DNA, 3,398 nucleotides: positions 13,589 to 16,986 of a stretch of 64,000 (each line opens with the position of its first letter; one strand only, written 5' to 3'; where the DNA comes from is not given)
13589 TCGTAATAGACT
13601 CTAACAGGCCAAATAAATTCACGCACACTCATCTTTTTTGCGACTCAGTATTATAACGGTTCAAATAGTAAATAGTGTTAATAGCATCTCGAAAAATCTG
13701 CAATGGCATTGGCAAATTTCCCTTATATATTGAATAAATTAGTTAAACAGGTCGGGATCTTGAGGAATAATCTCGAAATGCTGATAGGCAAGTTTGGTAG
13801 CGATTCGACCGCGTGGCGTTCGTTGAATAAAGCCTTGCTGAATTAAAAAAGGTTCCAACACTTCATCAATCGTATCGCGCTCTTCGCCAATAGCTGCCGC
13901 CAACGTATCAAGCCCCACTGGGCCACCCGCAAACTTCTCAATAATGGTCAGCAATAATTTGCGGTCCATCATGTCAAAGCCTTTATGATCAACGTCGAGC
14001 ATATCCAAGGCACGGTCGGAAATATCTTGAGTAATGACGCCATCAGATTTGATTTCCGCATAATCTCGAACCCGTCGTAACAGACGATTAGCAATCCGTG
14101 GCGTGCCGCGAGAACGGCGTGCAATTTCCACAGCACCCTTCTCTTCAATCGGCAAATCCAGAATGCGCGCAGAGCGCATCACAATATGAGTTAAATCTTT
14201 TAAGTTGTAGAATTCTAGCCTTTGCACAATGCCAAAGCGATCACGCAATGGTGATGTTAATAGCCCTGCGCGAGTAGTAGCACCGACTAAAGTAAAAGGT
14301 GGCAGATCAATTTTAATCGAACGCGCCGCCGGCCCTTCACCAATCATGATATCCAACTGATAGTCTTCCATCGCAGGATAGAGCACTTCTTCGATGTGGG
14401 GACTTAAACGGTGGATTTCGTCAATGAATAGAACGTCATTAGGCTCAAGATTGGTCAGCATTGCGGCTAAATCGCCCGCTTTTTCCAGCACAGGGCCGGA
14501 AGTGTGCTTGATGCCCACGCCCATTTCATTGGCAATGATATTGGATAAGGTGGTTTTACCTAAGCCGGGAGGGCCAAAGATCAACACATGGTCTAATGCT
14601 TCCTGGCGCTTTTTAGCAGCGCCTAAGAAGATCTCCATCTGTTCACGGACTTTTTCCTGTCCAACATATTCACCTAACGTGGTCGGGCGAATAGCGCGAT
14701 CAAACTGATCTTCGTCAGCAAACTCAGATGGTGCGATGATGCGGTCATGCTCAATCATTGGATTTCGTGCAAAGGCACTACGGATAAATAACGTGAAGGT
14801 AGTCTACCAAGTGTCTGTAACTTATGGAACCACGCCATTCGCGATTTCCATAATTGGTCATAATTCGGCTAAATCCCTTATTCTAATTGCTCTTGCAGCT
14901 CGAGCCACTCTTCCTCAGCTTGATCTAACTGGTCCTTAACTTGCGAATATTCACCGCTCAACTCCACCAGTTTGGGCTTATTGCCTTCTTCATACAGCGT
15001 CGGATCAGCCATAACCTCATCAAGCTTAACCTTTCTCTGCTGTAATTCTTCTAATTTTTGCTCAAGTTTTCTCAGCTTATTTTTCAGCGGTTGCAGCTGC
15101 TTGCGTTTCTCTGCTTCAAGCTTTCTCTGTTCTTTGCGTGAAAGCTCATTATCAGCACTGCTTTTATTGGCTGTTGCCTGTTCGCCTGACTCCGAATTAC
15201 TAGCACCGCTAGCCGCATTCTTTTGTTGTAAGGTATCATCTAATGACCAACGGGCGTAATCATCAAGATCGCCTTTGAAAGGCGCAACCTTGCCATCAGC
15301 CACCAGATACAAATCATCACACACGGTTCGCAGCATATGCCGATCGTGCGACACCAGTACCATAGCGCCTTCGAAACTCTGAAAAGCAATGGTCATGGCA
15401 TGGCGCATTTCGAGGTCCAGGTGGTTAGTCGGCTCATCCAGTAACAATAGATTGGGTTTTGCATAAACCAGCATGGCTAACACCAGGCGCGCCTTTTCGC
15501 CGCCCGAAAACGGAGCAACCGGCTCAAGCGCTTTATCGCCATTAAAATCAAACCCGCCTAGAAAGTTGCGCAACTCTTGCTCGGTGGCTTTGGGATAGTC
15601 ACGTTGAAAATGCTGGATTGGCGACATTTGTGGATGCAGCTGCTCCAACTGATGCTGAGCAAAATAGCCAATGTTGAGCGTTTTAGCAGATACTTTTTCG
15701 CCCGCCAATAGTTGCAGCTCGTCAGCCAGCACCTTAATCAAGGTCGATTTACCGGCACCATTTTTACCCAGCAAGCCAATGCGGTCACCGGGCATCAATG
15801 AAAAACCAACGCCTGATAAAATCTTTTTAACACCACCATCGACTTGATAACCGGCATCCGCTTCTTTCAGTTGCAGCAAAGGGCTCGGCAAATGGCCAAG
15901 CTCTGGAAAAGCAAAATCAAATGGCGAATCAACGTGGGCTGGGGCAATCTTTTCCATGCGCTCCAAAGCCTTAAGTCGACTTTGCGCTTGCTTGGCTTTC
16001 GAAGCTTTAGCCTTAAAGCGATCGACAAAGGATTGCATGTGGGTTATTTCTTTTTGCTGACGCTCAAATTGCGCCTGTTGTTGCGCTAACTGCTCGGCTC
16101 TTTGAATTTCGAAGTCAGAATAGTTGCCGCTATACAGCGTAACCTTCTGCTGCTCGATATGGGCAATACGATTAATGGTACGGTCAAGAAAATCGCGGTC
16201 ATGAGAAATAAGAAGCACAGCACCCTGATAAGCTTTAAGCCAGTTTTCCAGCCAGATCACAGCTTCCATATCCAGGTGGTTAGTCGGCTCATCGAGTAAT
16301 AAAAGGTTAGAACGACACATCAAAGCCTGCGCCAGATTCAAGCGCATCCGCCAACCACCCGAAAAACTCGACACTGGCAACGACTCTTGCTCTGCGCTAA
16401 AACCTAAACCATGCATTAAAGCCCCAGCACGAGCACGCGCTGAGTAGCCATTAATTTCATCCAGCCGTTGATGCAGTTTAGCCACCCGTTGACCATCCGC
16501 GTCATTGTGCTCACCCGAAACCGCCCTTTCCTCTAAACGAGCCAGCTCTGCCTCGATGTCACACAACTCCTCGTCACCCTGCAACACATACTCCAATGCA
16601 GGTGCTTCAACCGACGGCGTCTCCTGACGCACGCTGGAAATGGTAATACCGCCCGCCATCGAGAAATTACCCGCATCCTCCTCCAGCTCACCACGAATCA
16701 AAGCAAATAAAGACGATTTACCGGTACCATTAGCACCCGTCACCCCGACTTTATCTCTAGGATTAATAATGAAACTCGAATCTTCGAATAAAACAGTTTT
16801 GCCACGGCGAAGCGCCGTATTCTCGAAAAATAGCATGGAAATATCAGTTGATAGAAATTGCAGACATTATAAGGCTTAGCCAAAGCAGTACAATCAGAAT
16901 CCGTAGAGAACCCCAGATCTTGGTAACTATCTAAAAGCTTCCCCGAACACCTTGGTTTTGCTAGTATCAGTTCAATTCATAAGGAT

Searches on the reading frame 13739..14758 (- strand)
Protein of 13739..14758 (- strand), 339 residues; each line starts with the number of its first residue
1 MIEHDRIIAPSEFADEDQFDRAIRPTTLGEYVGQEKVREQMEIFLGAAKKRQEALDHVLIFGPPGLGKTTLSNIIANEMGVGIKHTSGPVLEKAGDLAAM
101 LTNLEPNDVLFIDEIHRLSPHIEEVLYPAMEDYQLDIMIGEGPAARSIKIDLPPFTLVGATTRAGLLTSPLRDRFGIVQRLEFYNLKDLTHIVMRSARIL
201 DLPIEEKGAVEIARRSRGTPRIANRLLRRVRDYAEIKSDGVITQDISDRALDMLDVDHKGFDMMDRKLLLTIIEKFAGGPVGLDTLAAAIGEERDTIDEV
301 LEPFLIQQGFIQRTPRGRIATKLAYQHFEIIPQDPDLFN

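Call 44: search_protein_families(library=ncbifam, proteins=[window:13739-14758:-], max_evalue=1e-10)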
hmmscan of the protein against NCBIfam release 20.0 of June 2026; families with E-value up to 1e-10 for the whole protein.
window:13739-14758:- (339 aa): 2 families
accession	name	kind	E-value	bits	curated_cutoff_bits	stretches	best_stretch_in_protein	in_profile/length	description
NF000868.0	PRK00080.1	equivalog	5.9e-163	541.5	282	1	13-331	9-327/330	Holliday junction branch migration DNA helicase RuvB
TIGR00635.1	ruvB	equivalog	4.5e-148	492.3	299.05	1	27-329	2-304/305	Holliday junction branch migration DNA helicase RuvB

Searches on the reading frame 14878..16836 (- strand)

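Call 44: search_protein_families(library=ncbifam, proteins=[window:14878-16836:-], max_evalue=1e-10)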
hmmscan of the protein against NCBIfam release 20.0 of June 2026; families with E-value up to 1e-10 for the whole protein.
window:14878-16836:- (652 aa): 169 families (the best 25 are shown)
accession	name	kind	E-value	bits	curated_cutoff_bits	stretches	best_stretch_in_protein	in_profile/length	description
NF007921.0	PRK10636.1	equivalog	1.1e-246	820.2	917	1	1-652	1-629/638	ABC transporter ATP-binding protein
NF000355.4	ribo_prot_ABC_F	equivalog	3.3e-119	399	380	3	276-510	269-497/499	ribosomal protection-like ABC-F family protein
NF011646.0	PRK15064.1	equivalog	1.7e-113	379.9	762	1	2-528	2-524/530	ABC-F family ATPase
NF050005.1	ABC_ATPase_Uup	equivalog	4.3e-104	348.9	900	1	4-649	6-634/636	ATP-binding cassette ATPase Uup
NF008358.0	PRK11147.1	equivalog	1.2e-96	324.5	936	1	4-649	6-630/635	ABC transporter ATP-binding protein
NF000514.1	ABCF_OptrA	exception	7.7e-89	298.7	1450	1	14-572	33-591/655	ABC-F type ribosomal protection protein OptrA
NF008775.0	PRK11819.1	equivalog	1.1e-87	294.9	599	1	15-531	21-535/556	energy-dependent translational throttle protein EttA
TIGR03719.1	ABC_ABC_ChvD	subfamily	2.4e-85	287.2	806.75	1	89-530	94-532/552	energy-dependent translational throttle protein EttA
NF000169.2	ABCF_Sal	exception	2.7e-85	287.1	725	3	277-537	274-524/542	Sal family ABC-F type ribosomal protection protein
NF000170.2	ABCF_Vga_all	exception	2.5e-84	283.6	725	3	14-293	16-214/521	Vga family ABC-F type ribosomal protection protein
NF000168.2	ABCF_Msr_all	exception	3.5e-76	256.8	680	2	155-289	98-232/487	Msr family ABC-F type ribosomal protection protein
NF000171.1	ABCF_producer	exception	3.4e-71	240.3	800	2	10-273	12-283/541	TlrC/CarA/OleB/SrmB family ABC-F type ribosomal protection protein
NF043038.1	ABCF_CplR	exception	8.9e-70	235.9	780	2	338-539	300-496/544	ABC-F type ribosomal protection protein CplR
NF000167.2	ABCF_Lsa_all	exception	1.9e-65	221.7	750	3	154-284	114-243/492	Lsa family ABC-F type ribosomal protection protein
NF000166.1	ABCF_CarA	exception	6.6e-58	196.2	1050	2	14-269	18-285/556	ABC-F type ribosomal protection protein Car(A)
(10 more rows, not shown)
